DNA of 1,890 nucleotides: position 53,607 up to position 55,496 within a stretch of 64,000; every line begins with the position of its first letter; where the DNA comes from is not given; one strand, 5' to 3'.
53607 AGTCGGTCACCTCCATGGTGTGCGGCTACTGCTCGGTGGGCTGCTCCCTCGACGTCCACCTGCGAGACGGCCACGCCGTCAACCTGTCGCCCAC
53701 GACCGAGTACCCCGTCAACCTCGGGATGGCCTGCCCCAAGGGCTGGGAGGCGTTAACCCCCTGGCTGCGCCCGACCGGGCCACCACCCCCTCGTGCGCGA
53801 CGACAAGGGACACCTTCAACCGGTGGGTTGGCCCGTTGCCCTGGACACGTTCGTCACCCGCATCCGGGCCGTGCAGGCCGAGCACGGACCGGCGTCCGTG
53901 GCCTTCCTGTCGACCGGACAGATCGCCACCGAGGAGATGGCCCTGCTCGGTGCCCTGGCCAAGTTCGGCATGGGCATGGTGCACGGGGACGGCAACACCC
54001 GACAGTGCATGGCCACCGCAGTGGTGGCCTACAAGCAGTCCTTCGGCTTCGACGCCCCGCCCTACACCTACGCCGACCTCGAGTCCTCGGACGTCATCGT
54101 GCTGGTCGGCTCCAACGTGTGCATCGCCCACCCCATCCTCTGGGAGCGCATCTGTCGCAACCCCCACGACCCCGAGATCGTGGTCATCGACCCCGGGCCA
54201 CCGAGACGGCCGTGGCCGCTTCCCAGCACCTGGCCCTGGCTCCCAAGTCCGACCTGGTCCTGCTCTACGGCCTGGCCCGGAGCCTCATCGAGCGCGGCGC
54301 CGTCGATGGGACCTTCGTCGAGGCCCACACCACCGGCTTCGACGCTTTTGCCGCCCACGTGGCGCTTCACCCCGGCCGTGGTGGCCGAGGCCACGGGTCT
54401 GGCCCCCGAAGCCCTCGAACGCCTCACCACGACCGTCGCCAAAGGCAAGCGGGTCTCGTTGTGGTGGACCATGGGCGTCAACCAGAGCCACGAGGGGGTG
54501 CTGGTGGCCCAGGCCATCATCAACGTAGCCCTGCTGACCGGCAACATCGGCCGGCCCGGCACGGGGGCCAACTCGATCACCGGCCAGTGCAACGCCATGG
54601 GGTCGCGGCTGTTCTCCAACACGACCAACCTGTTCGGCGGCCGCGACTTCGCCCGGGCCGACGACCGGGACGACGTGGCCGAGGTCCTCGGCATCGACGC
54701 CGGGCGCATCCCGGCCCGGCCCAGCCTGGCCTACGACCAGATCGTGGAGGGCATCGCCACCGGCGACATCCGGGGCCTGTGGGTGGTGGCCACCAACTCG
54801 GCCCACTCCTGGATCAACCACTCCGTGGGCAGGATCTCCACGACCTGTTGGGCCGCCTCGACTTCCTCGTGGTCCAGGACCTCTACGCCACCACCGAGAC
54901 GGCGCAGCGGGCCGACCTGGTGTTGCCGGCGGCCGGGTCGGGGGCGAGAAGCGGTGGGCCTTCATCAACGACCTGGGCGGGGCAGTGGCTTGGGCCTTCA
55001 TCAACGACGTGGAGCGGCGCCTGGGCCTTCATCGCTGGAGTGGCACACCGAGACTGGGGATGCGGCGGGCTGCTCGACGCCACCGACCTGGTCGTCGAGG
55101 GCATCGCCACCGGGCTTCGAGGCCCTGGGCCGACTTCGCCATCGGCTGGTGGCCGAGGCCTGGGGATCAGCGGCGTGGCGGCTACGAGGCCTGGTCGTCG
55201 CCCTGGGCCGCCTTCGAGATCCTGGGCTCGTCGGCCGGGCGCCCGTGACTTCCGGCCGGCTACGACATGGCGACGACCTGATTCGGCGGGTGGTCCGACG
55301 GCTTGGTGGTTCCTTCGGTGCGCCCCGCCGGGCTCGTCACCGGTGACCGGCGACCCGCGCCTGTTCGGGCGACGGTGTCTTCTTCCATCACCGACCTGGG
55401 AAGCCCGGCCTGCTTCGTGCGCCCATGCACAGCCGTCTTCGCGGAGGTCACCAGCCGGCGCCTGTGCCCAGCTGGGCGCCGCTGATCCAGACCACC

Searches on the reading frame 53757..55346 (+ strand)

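Call 54: search_protein_families(library=pfam, proteins=[window:53757-55346:+], max_evalue=0.0001)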
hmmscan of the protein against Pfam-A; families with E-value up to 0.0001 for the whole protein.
window:53757-55346:+ (529 aa): 1 family
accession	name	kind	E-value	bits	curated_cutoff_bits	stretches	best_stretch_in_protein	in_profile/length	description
PF00384.28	Molybdopterin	-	1.9e-25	90.1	24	2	10-146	4-145/353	Molybdopterin oxidoreductase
